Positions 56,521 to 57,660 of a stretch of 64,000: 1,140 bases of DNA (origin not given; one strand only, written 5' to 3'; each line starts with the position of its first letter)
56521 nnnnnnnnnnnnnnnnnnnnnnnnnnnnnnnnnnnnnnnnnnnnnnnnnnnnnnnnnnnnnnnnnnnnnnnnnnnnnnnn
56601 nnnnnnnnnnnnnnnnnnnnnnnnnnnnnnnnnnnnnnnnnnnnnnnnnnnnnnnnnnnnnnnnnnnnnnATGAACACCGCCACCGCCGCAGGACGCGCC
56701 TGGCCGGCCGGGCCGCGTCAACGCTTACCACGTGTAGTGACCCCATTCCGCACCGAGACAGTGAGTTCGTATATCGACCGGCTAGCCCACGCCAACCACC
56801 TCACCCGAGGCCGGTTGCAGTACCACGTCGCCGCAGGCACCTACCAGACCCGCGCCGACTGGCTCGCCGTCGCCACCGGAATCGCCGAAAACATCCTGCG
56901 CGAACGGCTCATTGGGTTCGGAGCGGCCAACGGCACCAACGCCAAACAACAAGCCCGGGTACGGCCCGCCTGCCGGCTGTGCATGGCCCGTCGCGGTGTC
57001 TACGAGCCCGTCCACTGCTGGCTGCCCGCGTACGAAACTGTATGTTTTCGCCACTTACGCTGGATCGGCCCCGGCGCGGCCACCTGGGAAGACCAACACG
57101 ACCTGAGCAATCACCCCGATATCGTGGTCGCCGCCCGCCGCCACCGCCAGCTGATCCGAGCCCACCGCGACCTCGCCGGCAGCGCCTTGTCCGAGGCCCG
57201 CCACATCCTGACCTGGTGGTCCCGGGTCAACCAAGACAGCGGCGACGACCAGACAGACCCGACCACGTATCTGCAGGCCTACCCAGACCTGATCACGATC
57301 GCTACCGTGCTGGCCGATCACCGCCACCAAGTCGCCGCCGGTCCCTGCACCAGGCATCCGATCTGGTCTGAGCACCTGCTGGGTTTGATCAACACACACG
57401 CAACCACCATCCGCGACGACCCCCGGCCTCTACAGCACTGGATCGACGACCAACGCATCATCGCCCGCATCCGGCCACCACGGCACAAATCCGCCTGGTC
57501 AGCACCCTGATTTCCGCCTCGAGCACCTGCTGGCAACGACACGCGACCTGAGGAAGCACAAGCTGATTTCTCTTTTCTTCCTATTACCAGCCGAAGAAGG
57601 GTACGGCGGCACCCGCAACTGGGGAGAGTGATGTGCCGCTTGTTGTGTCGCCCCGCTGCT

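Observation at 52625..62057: Tn7-like transposon with perfect 5-bp TSD inserted in a phage HNH endonuclease gene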

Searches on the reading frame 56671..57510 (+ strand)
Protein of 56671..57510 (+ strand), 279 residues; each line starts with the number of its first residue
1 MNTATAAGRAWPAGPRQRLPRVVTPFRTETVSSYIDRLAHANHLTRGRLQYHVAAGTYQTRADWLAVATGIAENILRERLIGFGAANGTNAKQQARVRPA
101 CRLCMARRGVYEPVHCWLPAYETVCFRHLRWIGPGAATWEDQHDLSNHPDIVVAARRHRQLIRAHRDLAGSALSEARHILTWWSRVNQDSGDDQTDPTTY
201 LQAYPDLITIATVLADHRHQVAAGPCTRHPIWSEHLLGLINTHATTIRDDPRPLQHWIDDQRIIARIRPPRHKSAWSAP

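Call 13: search_protein_families(library=pfam, proteins=[window:56671-57510:+], max_evalue=0.01)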
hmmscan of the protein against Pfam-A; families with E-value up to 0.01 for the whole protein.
window:56671-57510:+ (279 aa): 1 family
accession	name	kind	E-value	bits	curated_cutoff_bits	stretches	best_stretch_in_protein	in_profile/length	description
PF06527.16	TniQ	-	0.00024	22.2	27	1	20-128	1-138/142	TniQ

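Call 20: search_protein_families(library=ncbifam, proteins=[window:56671-57510:+], max_evalue=0.01)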
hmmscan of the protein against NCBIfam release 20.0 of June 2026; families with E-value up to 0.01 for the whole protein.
window:56671-57510:+ (279 aa): 0 families

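Call 38: find_homologous_proteins(query=window:56671-57510:+, max_evalue=0.001)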
Query window:56671-57510:+ (279 aa): 25 proteins with E <= 0.001 among 6833 candidates.
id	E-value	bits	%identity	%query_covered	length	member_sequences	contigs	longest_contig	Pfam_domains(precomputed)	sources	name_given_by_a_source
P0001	2.4e-189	646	100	100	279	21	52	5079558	-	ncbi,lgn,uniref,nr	ncbi:Uncharacterised protein [Mycobacteroides abscessus subsp. abscessus]|uniref:TniQ family protein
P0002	5.1e-121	422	69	95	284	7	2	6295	-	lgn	-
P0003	2.1e-115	403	69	94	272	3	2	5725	PF06527.17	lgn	-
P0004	3.3e-96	340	100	53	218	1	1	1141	-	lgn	-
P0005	9.6e-63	231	47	92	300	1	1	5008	PF06527.17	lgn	-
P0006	2.4e-59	219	46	91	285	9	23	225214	PF06527.17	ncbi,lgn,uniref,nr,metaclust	ncbi:TniQ family protein [Mycolicibacter sp. MYC123]|uniref:TniQ domain-containing protein n=4 Tax=M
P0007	4.7e-59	218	45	95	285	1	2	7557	-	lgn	-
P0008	7.6e-59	218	45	96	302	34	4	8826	-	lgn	-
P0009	6.6e-58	215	43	97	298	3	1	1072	-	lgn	-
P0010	1.2e-57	214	43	95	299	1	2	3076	-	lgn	-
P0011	6.7e-56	208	44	94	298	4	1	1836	-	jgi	-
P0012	3.4e-54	202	43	94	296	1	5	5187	PF06527.17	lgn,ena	-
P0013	6.7e-54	201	47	77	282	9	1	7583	PF06527.17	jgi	jgi:TniQ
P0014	1.1e-53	201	43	93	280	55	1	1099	-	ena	-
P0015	8.4e-53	198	44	90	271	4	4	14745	PF06527.17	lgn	-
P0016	1.0e-52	198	43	89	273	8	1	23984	PF06527.17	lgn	-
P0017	8.5e-52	195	44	92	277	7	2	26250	-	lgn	-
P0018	1.1e-51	194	42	94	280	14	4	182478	-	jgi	jgi:hypothetical protein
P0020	7.0e-51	192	41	94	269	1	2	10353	-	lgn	-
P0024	5.7e-14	70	36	49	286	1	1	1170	PF06527.17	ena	-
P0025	1.8e-9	56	33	52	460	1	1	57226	PF13384.13,PF01475.26,PF13551.13,PF13518.13,PF01498.25,PF02796.22,PF01381.29,PF06527.17,PF13560.13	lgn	-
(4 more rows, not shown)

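Call 40: search_solved_structures(query=A1, max_evalue=10, show_alignments=2)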
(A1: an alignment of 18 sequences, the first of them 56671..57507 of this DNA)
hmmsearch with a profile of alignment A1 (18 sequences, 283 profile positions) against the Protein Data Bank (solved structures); distinct sequences matched with E-value up to 10: 1.
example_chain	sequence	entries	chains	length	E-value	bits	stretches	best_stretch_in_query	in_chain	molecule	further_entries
9i1w_Ll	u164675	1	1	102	0.63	12.6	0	235-265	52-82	Ribosomal protein eL39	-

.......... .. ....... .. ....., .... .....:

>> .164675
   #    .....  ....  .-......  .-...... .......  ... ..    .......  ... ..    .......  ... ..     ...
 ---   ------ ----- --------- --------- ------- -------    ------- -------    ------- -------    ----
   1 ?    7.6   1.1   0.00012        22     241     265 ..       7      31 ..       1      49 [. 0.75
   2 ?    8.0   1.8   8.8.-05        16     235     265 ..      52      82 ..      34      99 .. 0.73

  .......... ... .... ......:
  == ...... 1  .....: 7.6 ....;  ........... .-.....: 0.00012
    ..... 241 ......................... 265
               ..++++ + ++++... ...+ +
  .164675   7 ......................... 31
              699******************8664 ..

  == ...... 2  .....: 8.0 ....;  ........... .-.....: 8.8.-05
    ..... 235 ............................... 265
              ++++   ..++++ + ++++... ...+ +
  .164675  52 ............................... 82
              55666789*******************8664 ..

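Call 43: search_protein_families(library=pfam, alignment_id=A1, max_evalue=0.001)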
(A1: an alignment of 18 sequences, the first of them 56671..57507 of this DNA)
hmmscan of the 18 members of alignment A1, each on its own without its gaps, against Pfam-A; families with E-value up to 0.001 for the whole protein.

A. member 1, window:56671-57507:+ (279 aa): 1 family
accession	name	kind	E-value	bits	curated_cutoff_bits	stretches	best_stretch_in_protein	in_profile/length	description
PF06527.16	TniQ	-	0.00024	22.2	27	0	20-128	1-138/142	TniQ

B. families by the number of members that match (of 18 scanned): 1 family
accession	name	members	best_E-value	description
PF06527.16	TniQ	13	6.6e-08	TniQ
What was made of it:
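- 56671..57510 (+): tniQ, small target selector (279 aa) with a C-x2-C...C...C-x2-H motif. Pfam TniQ 2.4e-4, below the curated cut-off, but 13/18 family members match (calls 13, 43).
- On Tn7-like transposons: The protein itself scores 22.2 bits, below Pfam's 27-bit cut-off, but 13/18 relatives match PF06527 (call 43).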

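Call 50: predict_structure(alignment_id=A1)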
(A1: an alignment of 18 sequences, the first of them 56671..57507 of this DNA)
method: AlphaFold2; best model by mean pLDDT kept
length: 279 residues; sequences in the alignment: 18
mean_pLDDT: 84.2   pTM: 0.76
mean pLDDT of the five models: 84.2, 82.6, 82.1, 81.7, 80.3
residues with pLDDT >= 90: 155; 70-90: 75; 50-70: 30; < 50: 19
segments of 3 or more residues with pLDDT < 50: 1-11, 274-279
pLDDT, mean of each block of 10 residues (from residue 1): 43 71 91 92 91 76 90 92 63 76 90 87 92 86 93 96 93 95 78 69 95 96 79 95 94 96 85 47
secondary structure, 60 per line:
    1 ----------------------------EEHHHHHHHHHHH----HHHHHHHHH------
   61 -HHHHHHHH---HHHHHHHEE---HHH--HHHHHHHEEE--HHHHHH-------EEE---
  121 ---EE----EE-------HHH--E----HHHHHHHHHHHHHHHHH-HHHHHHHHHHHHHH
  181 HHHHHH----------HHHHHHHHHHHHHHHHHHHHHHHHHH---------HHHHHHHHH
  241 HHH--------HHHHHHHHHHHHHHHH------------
elements in order: H31-41 H46-54 H62-69 H73-79 H90-96 E97-99 H102-107 E115-117 H149-165 H167-186 H197-222 H232-243 H252-267

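Call 53: fold_search(model_id=the predicted structure, library=pdb)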
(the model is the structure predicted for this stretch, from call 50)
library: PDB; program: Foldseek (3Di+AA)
matches with E <= 10: 90; with E <= 0.001: 0
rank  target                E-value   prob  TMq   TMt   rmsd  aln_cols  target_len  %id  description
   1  7svu_X                9.4e-02  0.98  0.29  0.45   4.1       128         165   22  TnsBctd-TnsC-TniQ complex (released 2022-11-23)
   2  1x90_A                2.2e+00  0.08  0.15  0.23  16.1       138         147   10  Crystal structure of mutant form B of a pectin methylesterase inhibitor from Arabidopsis (released 2004-12-28)
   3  4crv_A                2.8e+00  0.06  0.14  0.16  19.0       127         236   11  Complex of human CNOT9 and CNOT1 including two tryptophans (released 2014-05-07)
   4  4cru_A                2.8e+00  0.06  0.14  0.16  19.0       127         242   11  Complex of human CNOT9 and CNOT1 including one tryptophan (released 2014-05-07)
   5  7bhc_A                3.0e+00  0.05  0.13  0.16  17.0       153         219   17  Escherichia coli YtfE E125L (released 2021-04-21)
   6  3eab_D                3.2e+00  0.03  0.09  0.20  14.3       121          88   12  Crystal structure of Spastin MIT in complex with ESCRT III (released 2008-11-11)
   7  3eab_F                3.4e+00  0.03  0.09  0.20  14.3       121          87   12  Crystal structure of Spastin MIT in complex with ESCRT III (released 2008-11-11)
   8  5j0l_B                3.5e+00  0.04  0.12  0.22  16.3       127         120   13  De novo design of protein homo-oligomers with modular hydrogen bond network-mediated specificity (released 2016-07-06)
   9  9lgo_I                3.5e+00  0.04  0.10  0.15  19.4       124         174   13  Cryo-EM structure of the SPATA5-SPATA5L1-CINP-C1orf109 complex (released 2025-04-23)
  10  2w67_B                3.5e+00  0.03  0.17  0.10  16.5       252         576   10  BtGH84 in complex with FMA34 (released 2009-04-14)
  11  6ksb_A                3.7e+00  0.06  0.14  0.08  12.3       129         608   14  Crystal Structure of E447A M130G Acyl-CoA Dehydrogenase FadE5 mutant from Mycobacteria smegmatis in complex with C16Co (released 2020-07-01)
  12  1x9f_D                3.7e+00  0.04  0.11  0.19  14.6       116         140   19  Hemoglobin Dodecamer from Lumbricus Erythrocruorin (released 2004-11-30)
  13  1x8z_A                3.9e+00  0.10  0.17  0.27   9.9       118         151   10  Crystal structure of a pectin methylesterase inhibitor from Arabidopsis thaliana (released 2004-12-28)
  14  7bhb_A                4.2e+00  0.02  0.10  0.13  17.6       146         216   14  Escherichia coli YtfE E159L (released 2021-04-21)
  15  2c0k_A                4.4e+00  0.04  0.14  0.23  16.0       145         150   10  The structure of hemoglobin from the botfly Gasterophilus intestinalis (released 2005-11-09)
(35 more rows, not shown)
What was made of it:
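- On Tn7-like transposons: The best fold match is ShCAST TniQ, prob 0.98, E 0.09 (call 53).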

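Call 74: find_encoding_contigs(protein=P0006, flank=9000, max_places=4)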
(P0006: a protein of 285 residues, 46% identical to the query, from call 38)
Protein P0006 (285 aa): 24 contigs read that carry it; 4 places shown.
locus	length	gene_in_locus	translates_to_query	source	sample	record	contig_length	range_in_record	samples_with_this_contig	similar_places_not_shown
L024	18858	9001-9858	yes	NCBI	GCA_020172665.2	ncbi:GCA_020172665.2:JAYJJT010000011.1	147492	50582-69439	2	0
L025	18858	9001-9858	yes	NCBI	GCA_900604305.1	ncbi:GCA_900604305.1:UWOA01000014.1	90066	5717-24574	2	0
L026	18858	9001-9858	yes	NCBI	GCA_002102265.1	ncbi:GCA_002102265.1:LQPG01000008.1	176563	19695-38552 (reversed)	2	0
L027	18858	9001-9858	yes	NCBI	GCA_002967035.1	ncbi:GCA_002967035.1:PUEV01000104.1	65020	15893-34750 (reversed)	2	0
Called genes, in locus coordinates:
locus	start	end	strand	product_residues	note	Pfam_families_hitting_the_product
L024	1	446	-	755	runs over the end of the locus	PF04879:Molybdop_Fe4S4, PF00384:Molybdopterin, PF01568:Molydop_binding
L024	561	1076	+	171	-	PF01638:HxlR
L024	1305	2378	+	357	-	PF20375:DUF6670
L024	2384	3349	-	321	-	PF00440:TetR_N, PF12840:HTH_20 (faint), PF01638:HxlR, PF25213:HVO_A0261_N (weak)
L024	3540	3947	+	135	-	PF05423:Mycobact_memb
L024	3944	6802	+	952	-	PF03176:MMPL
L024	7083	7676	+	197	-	-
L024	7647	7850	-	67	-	PF02694:UPF0060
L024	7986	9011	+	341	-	PF05621:TniB, PF13191:AAA_16 (faint), PF13401:AAA_22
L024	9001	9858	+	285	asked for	PF06527:TniQ (weak)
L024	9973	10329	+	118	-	PF12840:HTH_20, PF01022:HTH_5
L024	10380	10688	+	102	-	PF07371:DUF1490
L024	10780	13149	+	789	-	PF00122:E1-E2_ATPase, PF00702:Hydrolase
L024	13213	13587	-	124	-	PF01022:HTH_5, PF12840:HTH_20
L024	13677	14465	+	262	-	PF01135:PCMT (weak), PF06325:PrmA (weak), PF13489:Methyltransf_23, PF01209:Ubie_methyltran, PF08241:Methyltransf_11, PF08242:Methyltransf_12, PF13649:Methyltransf_25, PF13847:Methyltransf_31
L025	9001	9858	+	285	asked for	PF06527:TniQ (weak)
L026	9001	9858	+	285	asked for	PF06527:TniQ (weak)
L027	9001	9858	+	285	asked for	PF06527:TniQ (weak)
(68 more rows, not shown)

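Call 75: find_encoding_contigs(protein=P0018, flank=9000, max_places=3)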
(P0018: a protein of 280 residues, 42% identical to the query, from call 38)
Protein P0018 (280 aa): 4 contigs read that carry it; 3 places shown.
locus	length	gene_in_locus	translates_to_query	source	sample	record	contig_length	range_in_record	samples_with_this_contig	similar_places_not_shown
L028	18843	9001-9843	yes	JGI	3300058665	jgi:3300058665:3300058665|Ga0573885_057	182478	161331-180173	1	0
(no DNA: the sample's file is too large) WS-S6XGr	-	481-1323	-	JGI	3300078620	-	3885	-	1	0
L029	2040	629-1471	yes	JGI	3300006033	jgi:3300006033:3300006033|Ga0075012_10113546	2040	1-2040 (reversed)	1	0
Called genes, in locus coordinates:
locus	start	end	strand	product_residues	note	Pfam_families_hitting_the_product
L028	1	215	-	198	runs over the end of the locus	PF00565:SNase (weak)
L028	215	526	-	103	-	PF02452:PemK_toxin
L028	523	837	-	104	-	-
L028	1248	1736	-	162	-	-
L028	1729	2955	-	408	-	-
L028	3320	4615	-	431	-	-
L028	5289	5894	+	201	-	-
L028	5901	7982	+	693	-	PF09299:Mu-transpos_C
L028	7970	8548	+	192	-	-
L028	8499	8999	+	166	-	-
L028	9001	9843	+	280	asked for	-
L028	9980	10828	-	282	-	-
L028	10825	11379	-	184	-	PF00578:AhpC-TSA (weak)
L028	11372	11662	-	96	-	-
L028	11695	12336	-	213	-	PF12324:HTH_15, PF03243:MerB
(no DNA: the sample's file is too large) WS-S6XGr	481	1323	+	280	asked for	-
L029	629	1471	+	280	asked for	-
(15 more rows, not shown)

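Call 95: find_encoding_contigs(protein=P0017, flank=7000, max_places=3)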
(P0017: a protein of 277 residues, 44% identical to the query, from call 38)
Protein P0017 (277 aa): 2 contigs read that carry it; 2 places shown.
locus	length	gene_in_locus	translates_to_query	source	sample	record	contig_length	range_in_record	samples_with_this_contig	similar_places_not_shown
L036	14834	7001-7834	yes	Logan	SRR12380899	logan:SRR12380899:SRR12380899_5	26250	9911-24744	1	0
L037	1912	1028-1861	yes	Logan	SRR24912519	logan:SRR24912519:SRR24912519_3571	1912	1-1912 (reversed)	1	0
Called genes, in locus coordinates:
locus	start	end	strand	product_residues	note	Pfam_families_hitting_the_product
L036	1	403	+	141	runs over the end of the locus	PF01850:PIN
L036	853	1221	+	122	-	-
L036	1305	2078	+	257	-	-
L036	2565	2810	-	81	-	-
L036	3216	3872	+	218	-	-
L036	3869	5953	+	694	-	PF09299:Mu-transpos_C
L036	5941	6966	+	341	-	PF05621:TniB, PF13191:AAA_16 (faint), PF13401:AAA_22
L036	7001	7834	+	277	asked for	-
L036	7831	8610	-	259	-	PF00440:TetR_N, PF16859:TetR_C_11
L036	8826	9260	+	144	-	PF19686:DUF6188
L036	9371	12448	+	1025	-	PF03176:MMPL, PF12349:Sterol-sensing (weak), PF03176:MMPL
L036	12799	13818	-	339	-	PF04199:Cyclase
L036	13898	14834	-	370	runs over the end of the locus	-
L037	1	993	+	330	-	?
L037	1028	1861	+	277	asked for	-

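Call 96: find_encoding_contigs(protein=P0016, flank=7000, max_places=3)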
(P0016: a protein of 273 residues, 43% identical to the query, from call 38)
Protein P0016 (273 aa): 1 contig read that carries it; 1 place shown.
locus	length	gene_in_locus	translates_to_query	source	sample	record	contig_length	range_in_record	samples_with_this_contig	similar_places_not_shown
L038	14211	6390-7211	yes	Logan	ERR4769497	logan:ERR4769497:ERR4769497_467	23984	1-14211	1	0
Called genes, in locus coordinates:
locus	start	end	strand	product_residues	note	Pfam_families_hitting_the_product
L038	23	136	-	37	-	-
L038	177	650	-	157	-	-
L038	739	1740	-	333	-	PF01734:Patatin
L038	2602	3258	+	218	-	-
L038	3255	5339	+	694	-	PF09299:Mu-transpos_C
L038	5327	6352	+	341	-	PF05621:TniB, PF13401:AAA_22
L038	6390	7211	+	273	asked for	PF06527:TniQ (faint)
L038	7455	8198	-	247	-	PF00440:TetR_N, PF16859:TetR_C_11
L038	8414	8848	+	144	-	PF19686:DUF6188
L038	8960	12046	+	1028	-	PF03176:MMPL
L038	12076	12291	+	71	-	-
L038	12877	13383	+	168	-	PF11625:DUF3253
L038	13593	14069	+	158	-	PF04075:F420H2_quin_red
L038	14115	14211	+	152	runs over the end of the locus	PF01814:Hemerythrin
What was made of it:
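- Closest known: Actinobacteria-dominated clade of Tn7-like transposons. Same: Relatives carry metal-resistance and transporter cargo (calls 74, 75, 95, 96).
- Tried and rejected: Rejected: relatives carry metal-resistance or MMPL cargo instead (calls 74, 75, 95, 96).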

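Call 100: find_encoding_contigs(protein=P0015, flank=7000, max_places=4)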
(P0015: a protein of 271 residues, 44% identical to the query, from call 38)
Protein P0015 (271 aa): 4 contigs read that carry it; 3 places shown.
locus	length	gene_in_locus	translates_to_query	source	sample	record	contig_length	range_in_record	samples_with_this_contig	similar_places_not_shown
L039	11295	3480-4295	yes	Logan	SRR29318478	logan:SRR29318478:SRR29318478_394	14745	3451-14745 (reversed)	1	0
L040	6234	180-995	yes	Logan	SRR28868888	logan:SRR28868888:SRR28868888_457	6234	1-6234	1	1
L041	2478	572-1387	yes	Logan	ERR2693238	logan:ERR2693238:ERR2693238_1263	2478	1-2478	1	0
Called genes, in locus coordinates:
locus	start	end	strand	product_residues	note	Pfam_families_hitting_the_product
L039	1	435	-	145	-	?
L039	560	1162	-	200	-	PF00440:TetR_N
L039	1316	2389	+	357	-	PF19328:DAP_DH_C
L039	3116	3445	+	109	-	-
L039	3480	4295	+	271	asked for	PF06527:TniQ (weak)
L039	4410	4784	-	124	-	PF01022:HTH_5, PF12840:HTH_20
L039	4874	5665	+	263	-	PF06325:PrmA (weak), PF01135:PCMT (weak), PF01209:Ubie_methyltran, PF13489:Methyltransf_23, PF08241:Methyltransf_11, PF08242:Methyltransf_12, PF13649:Methyltransf_25, PF13847:Methyltransf_31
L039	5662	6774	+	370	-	PF01758:SBF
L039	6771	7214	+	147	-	PF01451:LMWPc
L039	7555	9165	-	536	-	PF00999:Na_H_Exchanger, PF02254:TrkA_N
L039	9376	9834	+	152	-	PF01814:Hemerythrin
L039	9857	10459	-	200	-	PF02517:Rce1-like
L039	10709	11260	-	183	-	PF02525:Flavodoxin_2, PF03358:FMN_red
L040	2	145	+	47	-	?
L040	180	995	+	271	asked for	PF06527:TniQ (weak)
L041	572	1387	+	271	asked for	PF06527:TniQ (weak)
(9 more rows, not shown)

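Call 101: find_encoding_contigs(protein=P0020, flank=7000, max_places=3)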
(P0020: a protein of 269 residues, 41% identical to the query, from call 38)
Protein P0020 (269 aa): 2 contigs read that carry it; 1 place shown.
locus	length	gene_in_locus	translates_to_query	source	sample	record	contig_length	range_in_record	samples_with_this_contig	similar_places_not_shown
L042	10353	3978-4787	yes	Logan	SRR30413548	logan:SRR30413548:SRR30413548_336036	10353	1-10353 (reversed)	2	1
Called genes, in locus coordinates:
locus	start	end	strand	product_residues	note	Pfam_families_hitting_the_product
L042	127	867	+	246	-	-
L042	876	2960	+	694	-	PF09299:Mu-transpos_C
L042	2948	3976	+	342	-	PF05621:TniB, PF13401:AAA_22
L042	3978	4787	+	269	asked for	-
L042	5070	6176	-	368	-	PF08240:ADH_N, PF00107:ADH_zinc_N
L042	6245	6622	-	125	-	PF03992:ABM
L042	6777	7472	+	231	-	-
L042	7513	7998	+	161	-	PF01978:TrmB (faint), PF12802:MarR_2, PF01047:MarR, PF13412:HTH_24 (weak), PF01325:Fe_dep_repress (faint), PF09339:HTH_IclR (weak)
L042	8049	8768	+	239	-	PF01370:Epimerase (weak), PF05368:NmrA (weak), PF13460:NAD_binding_10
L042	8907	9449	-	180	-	PF01243:PNPOx_N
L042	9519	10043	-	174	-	-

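Call 102: find_encoding_contigs(protein=P0008, flank=7000, max_places=4)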
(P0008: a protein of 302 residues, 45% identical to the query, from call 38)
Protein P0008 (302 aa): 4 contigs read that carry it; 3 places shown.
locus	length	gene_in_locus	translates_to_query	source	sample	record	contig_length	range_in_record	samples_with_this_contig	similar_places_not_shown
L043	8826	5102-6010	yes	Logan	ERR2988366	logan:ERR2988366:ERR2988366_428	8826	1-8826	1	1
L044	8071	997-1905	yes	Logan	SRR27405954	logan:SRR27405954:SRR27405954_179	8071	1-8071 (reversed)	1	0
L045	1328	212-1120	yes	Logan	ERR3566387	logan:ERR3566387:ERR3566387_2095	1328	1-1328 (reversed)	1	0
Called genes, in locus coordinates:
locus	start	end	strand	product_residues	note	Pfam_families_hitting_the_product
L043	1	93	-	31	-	?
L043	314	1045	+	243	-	PF00702:Hydrolase, PF13419:HAD_2 (faint)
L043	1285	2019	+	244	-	-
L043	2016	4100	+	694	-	PF09299:Mu-transpos_C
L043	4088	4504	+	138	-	-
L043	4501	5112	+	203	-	PF05621:TniB (weak), PF13401:AAA_22 (faint)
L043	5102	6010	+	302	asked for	-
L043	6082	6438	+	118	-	PF12840:HTH_20, PF01022:HTH_5, PF12802:MarR_2 (faint)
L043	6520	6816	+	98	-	PF07371:DUF1490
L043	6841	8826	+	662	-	?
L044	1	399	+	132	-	?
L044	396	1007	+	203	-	PF05621:TniB (weak), PF13401:AAA_22 (faint)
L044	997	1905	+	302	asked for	-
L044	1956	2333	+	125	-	PF01022:HTH_5, PF12802:MarR_2 (faint), PF12840:HTH_20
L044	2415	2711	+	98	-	PF07371:DUF1490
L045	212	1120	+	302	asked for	-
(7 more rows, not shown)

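Call 104: search_protein_families(library=padloc, proteins=[window:56671-57510:+], max_evalue=0.01)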
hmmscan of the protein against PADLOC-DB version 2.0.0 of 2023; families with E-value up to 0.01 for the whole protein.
window:56671-57510:+ (279 aa): 1 family
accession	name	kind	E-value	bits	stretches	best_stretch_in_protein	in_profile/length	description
PDLC01616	TniQ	-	4.7e-07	28.6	1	20-130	1-124/126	CAS-I-F; associated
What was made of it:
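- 56671..57510 (+): PADLOC TniQ 4.7e-7 (call 104).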
